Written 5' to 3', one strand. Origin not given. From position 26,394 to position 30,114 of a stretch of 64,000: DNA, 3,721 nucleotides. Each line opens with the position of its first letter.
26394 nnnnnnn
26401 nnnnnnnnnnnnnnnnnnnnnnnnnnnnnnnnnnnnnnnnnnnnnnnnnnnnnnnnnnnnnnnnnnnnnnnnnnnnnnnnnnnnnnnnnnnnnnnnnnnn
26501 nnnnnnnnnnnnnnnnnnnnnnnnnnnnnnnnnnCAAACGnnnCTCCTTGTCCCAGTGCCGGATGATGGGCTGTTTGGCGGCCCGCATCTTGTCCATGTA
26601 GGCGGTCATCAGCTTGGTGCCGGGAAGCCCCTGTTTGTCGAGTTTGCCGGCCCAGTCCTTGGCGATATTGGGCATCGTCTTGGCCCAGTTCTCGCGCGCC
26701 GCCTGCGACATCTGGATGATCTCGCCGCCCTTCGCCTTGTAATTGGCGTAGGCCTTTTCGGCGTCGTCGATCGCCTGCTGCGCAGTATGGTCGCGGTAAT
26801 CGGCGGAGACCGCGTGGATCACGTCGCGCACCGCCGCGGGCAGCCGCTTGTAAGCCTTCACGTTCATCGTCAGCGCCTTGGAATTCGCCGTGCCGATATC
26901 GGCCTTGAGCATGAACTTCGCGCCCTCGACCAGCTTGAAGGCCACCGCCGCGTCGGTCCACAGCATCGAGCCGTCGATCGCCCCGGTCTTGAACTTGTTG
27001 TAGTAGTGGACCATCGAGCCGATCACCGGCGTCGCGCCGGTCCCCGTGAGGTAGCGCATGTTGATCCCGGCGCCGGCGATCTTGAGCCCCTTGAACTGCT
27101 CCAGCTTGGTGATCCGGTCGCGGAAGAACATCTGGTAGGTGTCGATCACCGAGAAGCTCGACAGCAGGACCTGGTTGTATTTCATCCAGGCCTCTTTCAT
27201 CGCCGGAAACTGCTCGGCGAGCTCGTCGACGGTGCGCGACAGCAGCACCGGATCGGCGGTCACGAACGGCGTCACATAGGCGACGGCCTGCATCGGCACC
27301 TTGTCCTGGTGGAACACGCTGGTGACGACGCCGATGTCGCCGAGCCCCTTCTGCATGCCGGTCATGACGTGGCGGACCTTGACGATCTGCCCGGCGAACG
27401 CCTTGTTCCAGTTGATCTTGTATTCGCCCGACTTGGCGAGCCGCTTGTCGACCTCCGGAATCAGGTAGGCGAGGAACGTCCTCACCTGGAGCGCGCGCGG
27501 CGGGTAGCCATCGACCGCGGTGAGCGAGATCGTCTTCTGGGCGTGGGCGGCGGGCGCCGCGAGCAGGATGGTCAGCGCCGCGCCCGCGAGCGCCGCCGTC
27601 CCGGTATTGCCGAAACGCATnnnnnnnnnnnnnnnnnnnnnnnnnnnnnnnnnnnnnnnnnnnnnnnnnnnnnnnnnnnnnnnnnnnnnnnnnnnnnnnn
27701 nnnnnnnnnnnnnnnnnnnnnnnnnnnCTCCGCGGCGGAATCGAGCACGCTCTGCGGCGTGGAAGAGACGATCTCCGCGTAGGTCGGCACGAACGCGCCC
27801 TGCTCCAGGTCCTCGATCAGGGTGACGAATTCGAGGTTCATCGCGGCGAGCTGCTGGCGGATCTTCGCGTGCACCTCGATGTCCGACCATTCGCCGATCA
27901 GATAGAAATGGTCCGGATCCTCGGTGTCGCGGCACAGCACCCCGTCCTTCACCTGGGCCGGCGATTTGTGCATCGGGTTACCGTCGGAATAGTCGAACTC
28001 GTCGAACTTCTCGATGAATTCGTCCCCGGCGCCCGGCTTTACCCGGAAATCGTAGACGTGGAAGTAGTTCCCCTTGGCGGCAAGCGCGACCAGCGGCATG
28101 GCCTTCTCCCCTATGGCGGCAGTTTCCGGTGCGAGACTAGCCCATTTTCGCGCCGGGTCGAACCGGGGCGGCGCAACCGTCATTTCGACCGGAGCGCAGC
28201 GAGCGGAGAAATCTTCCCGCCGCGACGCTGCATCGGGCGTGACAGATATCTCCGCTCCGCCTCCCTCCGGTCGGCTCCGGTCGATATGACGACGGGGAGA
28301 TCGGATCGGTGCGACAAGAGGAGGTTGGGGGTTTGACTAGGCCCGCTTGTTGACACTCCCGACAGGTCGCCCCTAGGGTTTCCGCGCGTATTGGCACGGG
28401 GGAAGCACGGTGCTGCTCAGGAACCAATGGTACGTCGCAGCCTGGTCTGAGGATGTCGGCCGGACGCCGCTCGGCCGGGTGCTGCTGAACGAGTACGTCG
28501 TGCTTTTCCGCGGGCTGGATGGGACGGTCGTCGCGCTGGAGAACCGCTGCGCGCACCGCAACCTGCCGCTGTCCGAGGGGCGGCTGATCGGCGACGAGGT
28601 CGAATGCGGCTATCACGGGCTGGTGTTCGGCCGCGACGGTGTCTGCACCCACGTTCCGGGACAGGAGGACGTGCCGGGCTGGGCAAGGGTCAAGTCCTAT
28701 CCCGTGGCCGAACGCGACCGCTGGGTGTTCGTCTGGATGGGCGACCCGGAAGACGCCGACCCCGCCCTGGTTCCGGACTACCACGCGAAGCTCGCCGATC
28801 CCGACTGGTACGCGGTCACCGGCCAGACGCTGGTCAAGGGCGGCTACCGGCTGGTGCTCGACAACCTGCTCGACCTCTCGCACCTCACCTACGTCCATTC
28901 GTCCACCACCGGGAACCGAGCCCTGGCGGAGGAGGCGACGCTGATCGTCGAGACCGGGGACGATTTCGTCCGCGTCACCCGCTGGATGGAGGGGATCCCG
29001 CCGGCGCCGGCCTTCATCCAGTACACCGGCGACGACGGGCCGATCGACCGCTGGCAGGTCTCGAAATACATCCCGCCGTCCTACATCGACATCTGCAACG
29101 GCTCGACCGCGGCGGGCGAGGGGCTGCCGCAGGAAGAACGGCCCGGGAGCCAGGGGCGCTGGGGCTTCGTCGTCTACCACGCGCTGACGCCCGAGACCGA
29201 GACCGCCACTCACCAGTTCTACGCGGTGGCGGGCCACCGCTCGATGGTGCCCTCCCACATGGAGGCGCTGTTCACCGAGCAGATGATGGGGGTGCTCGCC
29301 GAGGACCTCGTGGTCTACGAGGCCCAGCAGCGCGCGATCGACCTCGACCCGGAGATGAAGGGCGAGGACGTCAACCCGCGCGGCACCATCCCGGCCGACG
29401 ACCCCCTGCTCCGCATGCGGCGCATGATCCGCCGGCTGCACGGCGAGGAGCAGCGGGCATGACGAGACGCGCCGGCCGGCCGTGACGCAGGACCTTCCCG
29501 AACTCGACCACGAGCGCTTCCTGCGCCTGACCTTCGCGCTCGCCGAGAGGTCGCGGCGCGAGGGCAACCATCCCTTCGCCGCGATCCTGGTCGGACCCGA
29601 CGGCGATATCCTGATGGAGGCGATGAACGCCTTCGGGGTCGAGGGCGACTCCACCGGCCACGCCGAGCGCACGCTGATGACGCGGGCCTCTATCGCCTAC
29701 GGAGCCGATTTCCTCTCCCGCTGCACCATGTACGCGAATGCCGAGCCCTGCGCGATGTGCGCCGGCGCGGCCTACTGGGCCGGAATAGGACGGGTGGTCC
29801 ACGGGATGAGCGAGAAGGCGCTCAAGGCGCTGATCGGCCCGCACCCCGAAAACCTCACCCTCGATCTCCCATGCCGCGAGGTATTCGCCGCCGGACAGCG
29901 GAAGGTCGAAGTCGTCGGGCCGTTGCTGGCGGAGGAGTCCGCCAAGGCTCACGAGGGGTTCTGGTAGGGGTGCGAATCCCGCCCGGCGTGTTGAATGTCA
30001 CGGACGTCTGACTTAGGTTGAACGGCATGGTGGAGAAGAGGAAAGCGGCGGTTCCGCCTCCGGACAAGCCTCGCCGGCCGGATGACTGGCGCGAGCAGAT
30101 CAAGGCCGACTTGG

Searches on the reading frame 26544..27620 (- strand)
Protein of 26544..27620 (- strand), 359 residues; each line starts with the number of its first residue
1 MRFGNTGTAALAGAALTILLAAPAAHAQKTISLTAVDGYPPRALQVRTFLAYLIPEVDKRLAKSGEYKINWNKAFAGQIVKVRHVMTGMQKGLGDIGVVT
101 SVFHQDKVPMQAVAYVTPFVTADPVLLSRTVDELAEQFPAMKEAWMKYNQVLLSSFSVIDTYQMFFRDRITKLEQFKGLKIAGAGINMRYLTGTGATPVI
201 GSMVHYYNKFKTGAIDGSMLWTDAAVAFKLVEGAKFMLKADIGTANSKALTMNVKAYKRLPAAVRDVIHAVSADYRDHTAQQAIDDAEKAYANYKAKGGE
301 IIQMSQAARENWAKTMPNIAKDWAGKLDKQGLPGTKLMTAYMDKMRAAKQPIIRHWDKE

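Call 12: search_protein_families(library=ncbifam, proteins=[window:26544-27620:-], max_evalue=0.001)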
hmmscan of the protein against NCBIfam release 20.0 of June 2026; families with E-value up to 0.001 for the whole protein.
seq(359 aa): 2 families
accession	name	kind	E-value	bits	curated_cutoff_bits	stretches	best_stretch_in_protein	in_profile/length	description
NF037995.1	TRAP_S1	subfamily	2.3e-18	66.5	50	1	82-312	44-271/271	TRAP transporter substrate-binding protein DctP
TIGR00787.1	dctP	subfamily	4.5e-09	36.1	175.05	1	64-295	25-254/257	DctP family TRAP transporter solute-binding subunit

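Call 44: search_solved_structures(query=window:26544-27620:-, max_evalue=0.001)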
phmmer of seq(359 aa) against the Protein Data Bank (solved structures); distinct sequences matched with E-value up to 0.001: 28.
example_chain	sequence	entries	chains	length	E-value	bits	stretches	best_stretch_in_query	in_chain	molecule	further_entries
4n6d_A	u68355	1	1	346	1.6e-12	50.2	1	18-339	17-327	TRAP dicarboxylate transporter-DctP subunit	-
4nap_A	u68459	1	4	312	4.8e-09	38.8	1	76-282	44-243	Extracellular solute-binding protein, family 7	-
4pgn_A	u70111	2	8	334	5.7e-09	38.5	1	76-282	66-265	Extracellular solute-binding protein, family 7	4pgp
4mco_A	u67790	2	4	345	7.4e-08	34.9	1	170-325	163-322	TRAP dicarboxylate transporter-DctP subunit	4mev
7nrr_AAA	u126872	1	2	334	1.2e-05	27.6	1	168-338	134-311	TRAP dicarboxylate transporter-DctP subunit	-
7nsw_AAA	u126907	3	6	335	1.2e-05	27.6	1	168-338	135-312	TRAP dicarboxylate transporter-DctP subunit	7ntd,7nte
4p56_A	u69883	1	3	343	1.3e-05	27.5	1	169-344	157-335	Putative extracellular solute-binding protein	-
4mhf_A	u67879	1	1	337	1.5e-05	27.3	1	166-306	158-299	TRAP dicarboxylate transporter, DctP subunit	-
4mij_A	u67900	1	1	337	1.5e-05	27.3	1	166-306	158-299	TRAP dicarboxylate transporter, DctP subunit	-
2xwk_A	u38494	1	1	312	1.7e-05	27.2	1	115-298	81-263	SIALIC ACID-BINDING PERIPLASMIC PROTEIN SIAP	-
2xwi_A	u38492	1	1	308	2.5e-05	26.6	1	115-298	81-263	SIALIC ACID-BINDING PERIPLASMIC PROTEIN SIAP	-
9dsy_A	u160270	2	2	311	3e-05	26.3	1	192-328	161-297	C4-dicarboxylate-binding periplasmic protein DctP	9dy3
2cex_A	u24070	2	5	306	3.3e-05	26.2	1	115-298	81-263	PROTEIN HI0146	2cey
2wyk_A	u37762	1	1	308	3.3e-05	26.2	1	115-298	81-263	SIALIC ACID-BINDING PERIPLASMIC PROTEIN SIAP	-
3b50_A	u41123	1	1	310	3.4e-05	26.2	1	115-299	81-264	Sialic acid-binding periplasmic protein siaP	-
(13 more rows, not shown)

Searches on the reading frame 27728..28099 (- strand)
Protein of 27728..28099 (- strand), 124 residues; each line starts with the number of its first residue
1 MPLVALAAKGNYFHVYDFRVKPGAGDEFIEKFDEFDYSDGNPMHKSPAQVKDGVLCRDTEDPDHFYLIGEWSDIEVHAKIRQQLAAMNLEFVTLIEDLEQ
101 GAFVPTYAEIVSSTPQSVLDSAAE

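Call 11: search_protein_families(library=pfam, proteins=[window:27728-28099:-], max_evalue=0.01)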
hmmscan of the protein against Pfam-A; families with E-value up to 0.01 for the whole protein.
seq(124 aa): 1 family
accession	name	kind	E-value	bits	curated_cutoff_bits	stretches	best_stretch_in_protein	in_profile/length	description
PF03992.22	ABM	-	4.9e-06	27.1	23.1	0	55-78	41-64/78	Antibiotic biosynthesis monooxygenase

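Call 12: search_protein_families(library=ncbifam, proteins=[window:27728-28099:-], max_evalue=0.001)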
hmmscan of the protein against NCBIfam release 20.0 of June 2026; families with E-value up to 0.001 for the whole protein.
seq(124 aa): 0 families

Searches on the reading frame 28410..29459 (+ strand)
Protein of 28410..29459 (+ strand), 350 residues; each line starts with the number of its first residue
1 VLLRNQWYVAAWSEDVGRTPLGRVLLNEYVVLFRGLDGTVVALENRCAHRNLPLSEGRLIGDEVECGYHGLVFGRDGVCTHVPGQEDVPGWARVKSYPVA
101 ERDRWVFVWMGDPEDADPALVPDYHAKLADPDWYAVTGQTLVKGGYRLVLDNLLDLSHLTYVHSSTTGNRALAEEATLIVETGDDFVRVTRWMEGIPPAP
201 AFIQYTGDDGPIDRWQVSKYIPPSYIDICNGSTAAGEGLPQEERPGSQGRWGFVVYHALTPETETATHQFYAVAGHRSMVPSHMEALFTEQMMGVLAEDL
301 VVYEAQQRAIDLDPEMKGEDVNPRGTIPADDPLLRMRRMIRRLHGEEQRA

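Call 11: search_protein_families(library=pfam, proteins=[window:28410-29459:+], max_evalue=0.01)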
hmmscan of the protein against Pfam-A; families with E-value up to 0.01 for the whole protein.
seq(350 aa): 3 families
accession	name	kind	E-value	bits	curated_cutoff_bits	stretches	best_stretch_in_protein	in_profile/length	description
PF19112.6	VanA_C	-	1.2e-36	127.1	23.5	1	144-344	3-191/193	Vanillate O-demethylase oxygenase C-terminal domain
PF00355.32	Rieske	-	4.6e-19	68.5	20.3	1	6-94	1-84/88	Rieske [2Fe-2S] domain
PF19298.5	KshA_C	-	0.00064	20.3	23.3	1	112-166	4-61/207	3-Ketosteroid 9alpha-hydroxylase C-terminal domain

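Call 12: search_protein_families(library=ncbifam, proteins=[window:28410-29459:+], max_evalue=0.001)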
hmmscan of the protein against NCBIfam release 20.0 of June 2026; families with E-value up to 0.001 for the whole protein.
seq(350 aa): 6 families
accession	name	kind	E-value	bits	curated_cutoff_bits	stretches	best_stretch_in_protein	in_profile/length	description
NF052579.1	BetMthstMoxSdmAMthl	equivalog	3.4e-23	82.2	600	1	5-164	16-179/351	4beta-methylsterol monooxygenase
NF041683.1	ant_diox_AndAb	equivalog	3.4e-06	27.2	150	1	6-102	1-92/100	anthranilate 1,2-dioxygenase ferredoxin subunit AndAb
NF007422.0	PRK09965.1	equivalog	3.9e-06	26.9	113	1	23-109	19-99/106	bifunctional 3-phenylpropionate/cinnamic acid dioxygenase ferredoxin subunit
NF042948.2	3PPDioc_HcaC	equivalog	0.00016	21.9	150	1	29-109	26-101/105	3-phenylpropionate/cinnamic acid dioxygenase ferredoxin subunit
NF042946.1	3PPDioc_HcaE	equivalog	0.00026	20.1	830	1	28-87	62-122/450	3-phenylpropionate/cinnamic acid dioxygenase subunit alpha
TIGR02377.1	MocE_fam_FeS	subfamily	0.00068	19.6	136.15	0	31-101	27-92/101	MocE family 2Fe-2S type ferredoxin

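Call 43: search_solved_structures(query=window:28410-29459:+, max_evalue=0.00001)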
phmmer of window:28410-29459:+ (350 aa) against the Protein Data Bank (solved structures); distinct sequences matched with E-value up to 0.00001: 22.
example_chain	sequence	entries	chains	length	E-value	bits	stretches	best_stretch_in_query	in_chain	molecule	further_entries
3gb4_A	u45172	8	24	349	1.8e-51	178.8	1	3-344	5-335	DdmC | Dicamba O-demethylase, oxygenase component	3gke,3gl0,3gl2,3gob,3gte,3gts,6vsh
7qwt_A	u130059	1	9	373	6.7e-37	130.9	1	3-347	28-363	Rieske (2Fe-2S) domain protein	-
6wnc_A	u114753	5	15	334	7.7e-20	74.7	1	2-193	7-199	SxtDIOX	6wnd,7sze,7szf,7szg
6wn3_A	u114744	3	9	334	8.8e-18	68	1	2-182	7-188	SxtT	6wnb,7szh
9ina_A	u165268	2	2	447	1.7e-16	63.7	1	2-165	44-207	Rieske (2Fe-2S) domain protein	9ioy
2zyl_A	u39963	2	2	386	1.9e-15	60.3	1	20-164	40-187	POSSIBLE OXIDOREDUCTASE | 3-ketosteroid-9-alpha-monooxygenase oxygenase subunit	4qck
6icl_A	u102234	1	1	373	4.4e-15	59.1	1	16-201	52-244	Methylxanthine N3-demethylase NdmB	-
4nbc_A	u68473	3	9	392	1.1e-14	57.8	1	3-165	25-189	Terminal oxygenase component of carbazole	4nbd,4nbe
4nb9_A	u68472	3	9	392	1.8e-14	57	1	3-165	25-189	Terminal oxygenase component of carbazole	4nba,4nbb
1ww9_A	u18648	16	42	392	2e-14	56.9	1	3-165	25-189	terminal oxygenase component of carbazole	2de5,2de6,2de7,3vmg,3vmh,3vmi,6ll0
4nbf_A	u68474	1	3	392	2.1e-14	56.8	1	3-165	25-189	Terminal oxygenase component of carbazole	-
4nbg_A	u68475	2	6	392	2.2e-14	56.8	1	3-165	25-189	Terminal oxygenase component of carbazole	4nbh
4nb8_A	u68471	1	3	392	2.4e-14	56.7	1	3-165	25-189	Terminal oxygenase component of carbazole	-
4qdf_B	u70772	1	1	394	5.5e-14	55.5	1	37-165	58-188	3-ketosteroid 9alpha-hydroxylase oxygenase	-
4qdc_A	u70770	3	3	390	1.8e-13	53.7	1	30-165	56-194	3-ketosteroid 9alpha-hydroxylase oxygenase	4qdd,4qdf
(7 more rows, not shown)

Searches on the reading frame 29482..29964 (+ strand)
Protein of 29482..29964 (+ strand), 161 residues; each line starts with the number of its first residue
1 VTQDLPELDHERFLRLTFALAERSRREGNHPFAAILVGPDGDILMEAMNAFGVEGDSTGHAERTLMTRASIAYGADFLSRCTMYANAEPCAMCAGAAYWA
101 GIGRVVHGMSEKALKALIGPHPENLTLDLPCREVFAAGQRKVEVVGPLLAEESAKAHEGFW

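Call 11: search_protein_families(library=pfam, proteins=[window:29482-29964:+], max_evalue=0.01)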
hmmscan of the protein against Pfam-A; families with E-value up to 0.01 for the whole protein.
seq(161 aa): 3 families
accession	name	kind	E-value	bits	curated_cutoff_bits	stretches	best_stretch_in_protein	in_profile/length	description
PF00383.29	dCMP_cyt_deam_1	-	1.8e-19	69.9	25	1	10-109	4-102/102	Cytidine and deoxycytidylate deaminase zinc-binding region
PF14437.12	MafB19-deam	-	7.1e-16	58.8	27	1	9-112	2-105/142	MafB19-like deaminase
PF14439.12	Bd3614-deam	-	1.8e-06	28.4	38.5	1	24-101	2-78/113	Bd3614-like deaminase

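Call 12: search_protein_families(library=ncbifam, proteins=[window:29482-29964:+], max_evalue=0.001)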
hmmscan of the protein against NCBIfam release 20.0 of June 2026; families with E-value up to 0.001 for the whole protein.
seq(161 aa): 2 families
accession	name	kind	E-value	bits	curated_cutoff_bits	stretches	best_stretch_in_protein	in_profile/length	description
NF008113.2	PRK10860.1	equivalog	3.2e-15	56.3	150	1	7-112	4-108/165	tRNA adenosine(34) deaminase TadA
NF041025.1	antiphage_deaminase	equivalog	0.00038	19.5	400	1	60-106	339-384/437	anti-phage dCTP deaminase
